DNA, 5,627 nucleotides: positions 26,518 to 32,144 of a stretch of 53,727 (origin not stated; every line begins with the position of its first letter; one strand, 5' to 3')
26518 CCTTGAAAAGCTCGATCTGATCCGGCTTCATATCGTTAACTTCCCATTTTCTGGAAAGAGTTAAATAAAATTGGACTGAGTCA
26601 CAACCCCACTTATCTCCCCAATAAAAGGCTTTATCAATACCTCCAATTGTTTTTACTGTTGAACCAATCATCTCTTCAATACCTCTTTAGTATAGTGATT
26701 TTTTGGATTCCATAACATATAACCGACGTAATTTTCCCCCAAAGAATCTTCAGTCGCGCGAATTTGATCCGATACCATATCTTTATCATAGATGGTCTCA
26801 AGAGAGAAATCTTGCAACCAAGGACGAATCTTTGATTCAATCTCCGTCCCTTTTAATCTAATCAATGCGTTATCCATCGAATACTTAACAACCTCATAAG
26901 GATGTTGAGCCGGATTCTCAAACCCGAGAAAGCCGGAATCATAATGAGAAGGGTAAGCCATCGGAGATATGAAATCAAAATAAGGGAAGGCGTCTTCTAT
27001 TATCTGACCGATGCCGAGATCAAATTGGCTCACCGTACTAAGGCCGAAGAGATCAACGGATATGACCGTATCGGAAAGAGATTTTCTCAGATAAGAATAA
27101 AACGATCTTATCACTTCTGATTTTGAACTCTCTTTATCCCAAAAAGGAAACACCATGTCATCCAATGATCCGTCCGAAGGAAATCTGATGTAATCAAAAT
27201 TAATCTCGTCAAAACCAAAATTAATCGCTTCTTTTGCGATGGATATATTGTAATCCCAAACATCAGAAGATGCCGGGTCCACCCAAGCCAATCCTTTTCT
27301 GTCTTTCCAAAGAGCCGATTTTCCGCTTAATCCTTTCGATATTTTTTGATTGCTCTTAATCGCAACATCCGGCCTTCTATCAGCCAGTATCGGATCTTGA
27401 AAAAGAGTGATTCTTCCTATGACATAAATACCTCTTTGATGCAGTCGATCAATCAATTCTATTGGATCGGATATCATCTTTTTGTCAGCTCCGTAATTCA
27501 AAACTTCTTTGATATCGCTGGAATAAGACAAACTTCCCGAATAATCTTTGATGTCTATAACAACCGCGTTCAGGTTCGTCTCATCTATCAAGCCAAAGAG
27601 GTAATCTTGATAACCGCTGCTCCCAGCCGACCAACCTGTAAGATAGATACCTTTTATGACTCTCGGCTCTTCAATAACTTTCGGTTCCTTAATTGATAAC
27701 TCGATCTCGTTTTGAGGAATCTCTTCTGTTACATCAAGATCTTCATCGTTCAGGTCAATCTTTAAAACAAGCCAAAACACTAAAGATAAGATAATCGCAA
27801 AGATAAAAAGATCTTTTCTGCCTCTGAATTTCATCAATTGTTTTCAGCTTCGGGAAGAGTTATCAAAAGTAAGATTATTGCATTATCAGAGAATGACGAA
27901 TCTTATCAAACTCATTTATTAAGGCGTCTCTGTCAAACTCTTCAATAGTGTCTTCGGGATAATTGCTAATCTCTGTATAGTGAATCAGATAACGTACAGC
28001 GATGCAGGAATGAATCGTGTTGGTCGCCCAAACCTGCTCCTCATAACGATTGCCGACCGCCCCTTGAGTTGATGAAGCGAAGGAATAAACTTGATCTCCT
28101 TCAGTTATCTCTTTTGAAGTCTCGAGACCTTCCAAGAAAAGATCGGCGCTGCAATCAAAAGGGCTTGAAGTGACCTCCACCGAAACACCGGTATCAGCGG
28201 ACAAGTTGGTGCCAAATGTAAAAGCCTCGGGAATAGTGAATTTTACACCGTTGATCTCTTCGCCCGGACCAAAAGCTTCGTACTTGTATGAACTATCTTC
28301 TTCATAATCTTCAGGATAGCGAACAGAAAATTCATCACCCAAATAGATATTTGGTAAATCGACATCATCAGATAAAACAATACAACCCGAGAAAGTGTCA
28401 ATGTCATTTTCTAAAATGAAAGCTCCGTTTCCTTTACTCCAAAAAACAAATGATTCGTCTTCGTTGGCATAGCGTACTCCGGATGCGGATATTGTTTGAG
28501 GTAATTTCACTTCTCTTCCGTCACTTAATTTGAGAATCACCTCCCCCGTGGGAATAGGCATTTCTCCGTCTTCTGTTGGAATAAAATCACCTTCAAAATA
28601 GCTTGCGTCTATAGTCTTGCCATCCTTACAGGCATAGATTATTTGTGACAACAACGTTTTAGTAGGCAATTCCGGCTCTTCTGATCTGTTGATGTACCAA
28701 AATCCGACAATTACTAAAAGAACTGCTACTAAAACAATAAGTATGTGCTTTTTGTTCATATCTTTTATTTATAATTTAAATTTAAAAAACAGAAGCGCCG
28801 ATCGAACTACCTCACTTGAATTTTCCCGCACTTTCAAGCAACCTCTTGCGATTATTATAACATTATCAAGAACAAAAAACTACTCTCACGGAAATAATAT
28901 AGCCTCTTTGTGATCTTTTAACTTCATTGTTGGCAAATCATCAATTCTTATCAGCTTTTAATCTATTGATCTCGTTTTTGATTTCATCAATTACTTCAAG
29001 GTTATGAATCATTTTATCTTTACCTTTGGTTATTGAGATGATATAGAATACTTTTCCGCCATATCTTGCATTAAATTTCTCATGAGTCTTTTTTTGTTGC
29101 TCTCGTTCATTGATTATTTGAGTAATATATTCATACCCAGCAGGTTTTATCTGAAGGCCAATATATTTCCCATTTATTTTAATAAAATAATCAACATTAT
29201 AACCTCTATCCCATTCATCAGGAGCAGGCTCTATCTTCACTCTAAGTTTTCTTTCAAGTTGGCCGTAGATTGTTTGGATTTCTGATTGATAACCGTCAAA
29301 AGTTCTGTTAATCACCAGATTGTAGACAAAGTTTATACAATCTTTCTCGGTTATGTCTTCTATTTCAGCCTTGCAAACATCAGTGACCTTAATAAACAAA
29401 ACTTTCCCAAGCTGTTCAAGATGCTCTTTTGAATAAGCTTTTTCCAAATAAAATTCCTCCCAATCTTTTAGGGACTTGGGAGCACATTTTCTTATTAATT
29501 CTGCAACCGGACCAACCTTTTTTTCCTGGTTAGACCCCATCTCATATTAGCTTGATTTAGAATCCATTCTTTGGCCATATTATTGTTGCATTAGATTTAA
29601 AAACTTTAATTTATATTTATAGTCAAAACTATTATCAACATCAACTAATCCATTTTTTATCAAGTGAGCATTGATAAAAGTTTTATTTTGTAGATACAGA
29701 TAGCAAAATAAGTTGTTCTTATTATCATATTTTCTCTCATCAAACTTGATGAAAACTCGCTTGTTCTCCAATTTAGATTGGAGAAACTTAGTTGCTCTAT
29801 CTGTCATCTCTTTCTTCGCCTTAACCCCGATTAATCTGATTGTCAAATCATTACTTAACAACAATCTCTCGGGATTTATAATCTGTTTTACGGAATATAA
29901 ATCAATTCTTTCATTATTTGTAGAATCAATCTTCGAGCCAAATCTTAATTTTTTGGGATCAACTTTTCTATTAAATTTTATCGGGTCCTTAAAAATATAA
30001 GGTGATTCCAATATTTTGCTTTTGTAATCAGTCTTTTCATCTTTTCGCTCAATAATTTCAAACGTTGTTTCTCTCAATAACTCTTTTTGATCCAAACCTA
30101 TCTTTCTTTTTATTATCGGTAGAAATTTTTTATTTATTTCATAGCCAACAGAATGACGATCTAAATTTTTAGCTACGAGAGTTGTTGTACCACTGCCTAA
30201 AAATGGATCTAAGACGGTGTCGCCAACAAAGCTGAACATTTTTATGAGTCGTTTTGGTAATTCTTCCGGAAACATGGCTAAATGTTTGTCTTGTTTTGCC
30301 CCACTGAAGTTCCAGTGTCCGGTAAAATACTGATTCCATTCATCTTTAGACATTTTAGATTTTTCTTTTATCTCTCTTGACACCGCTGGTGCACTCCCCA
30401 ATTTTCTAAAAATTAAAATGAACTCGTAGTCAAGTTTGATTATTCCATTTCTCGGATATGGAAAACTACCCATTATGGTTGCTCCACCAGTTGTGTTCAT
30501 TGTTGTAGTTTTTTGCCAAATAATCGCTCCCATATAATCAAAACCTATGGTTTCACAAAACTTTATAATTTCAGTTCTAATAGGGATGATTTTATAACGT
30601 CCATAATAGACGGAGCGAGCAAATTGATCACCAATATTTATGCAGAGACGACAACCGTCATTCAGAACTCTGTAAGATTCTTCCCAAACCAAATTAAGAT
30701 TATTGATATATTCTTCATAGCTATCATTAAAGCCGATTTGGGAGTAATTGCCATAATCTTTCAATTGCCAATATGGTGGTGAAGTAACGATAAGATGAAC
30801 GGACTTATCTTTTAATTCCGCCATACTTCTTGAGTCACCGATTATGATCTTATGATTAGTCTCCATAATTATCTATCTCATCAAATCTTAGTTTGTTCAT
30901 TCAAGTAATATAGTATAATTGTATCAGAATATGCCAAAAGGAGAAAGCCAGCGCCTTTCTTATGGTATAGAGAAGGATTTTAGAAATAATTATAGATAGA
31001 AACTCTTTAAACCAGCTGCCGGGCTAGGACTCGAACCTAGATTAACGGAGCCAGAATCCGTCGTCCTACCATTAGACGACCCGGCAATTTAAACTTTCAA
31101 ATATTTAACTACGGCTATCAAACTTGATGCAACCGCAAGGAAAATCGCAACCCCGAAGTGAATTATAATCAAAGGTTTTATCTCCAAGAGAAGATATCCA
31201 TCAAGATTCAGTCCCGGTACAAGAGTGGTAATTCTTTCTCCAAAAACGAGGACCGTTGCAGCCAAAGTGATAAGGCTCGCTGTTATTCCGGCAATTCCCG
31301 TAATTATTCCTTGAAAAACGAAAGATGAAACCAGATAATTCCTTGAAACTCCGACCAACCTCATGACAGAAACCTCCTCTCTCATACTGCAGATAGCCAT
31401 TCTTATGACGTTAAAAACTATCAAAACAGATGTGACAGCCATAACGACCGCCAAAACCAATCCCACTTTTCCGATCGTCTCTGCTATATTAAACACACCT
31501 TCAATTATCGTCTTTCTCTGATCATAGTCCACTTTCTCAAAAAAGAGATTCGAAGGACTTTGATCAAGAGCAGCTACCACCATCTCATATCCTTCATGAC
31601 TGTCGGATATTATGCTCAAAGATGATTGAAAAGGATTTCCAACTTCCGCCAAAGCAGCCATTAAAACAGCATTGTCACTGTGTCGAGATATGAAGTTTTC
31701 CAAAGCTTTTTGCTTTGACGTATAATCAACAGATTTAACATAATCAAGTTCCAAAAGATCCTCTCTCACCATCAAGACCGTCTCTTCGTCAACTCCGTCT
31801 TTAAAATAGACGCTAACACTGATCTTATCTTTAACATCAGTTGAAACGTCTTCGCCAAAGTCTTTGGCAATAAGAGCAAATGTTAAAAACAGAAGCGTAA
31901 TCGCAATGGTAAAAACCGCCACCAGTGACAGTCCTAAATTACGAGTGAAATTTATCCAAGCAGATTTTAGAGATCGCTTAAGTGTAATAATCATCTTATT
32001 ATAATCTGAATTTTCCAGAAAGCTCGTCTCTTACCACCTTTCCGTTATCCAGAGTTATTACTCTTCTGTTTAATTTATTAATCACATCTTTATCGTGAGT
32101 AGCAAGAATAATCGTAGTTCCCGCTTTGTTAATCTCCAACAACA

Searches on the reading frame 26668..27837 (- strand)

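Call 12: search_protein_families(library=pfam, proteins=[window:26668-27837:-], max_evalue=0.001)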
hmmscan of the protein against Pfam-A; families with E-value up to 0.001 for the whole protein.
window:26668-27837:- (389 aa): 2 families
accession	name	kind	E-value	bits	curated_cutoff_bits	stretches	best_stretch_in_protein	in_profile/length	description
PF13200.12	DUF4015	-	2.9e-97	326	27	1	63-382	1-313/313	Putative glycosyl hydrolase domain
PF14871.12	GHL6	-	0.00033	21.3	35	1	85-164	10-85/132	Hypothetical glycosyl hydrolase 6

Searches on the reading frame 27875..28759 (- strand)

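Call 12: search_protein_families(library=pfam, proteins=[window:27875-28759:-], max_evalue=0.001)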
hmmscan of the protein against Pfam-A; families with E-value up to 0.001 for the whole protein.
window:27875-28759:- (294 aa): 1 family
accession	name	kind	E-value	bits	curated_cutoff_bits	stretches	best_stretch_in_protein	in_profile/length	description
PF09864.15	MliC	-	4.7e-12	46.1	22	1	42-119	1-62/67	Membrane-bound lysozyme-inhibitor of c-type lysozyme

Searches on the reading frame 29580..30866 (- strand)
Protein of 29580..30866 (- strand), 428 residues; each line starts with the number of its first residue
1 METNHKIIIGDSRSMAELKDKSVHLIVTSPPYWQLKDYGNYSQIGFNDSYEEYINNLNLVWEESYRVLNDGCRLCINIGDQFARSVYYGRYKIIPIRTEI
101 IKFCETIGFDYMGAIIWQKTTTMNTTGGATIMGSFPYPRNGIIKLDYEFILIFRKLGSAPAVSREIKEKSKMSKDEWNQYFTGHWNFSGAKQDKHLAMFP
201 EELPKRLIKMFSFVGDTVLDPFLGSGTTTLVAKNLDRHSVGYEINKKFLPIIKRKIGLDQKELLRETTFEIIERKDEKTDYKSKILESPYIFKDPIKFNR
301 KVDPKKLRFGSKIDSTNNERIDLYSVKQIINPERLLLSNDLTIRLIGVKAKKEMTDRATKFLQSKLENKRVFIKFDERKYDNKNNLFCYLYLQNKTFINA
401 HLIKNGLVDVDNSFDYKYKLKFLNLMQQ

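Call 12: search_protein_families(library=pfam, proteins=[window:29580-30866:-], max_evalue=0.001)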
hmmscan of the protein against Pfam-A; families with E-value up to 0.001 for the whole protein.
window:29580-30866:- (428 aa): 2 families
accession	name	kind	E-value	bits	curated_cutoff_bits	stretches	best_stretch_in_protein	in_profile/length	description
PF01555.25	N6_N4_Mtase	-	1.8e-44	152.7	26.7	1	23-253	1-220/221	DNA methylase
PF00565.23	SNase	-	2.5e-06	28.3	21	1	351-412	19-78/107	Staphylococcal nuclease homologue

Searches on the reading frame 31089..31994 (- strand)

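Call 13: search_protein_families(library=pfam, proteins=[window:31089-31994:-], max_evalue=0.001)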
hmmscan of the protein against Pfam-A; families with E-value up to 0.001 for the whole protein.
window:31089-31994:- (301 aa): 2 families
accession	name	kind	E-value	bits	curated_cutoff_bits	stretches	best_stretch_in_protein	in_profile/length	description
PF18075.7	FtsX_ECD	-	2.3e-13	51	23.5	1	59-146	2-90/96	FtsX extracellular domain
PF02687.27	FtsX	-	2.3e-08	34.5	25.5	1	180-300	2-117/120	FtsX-like permease C-terminal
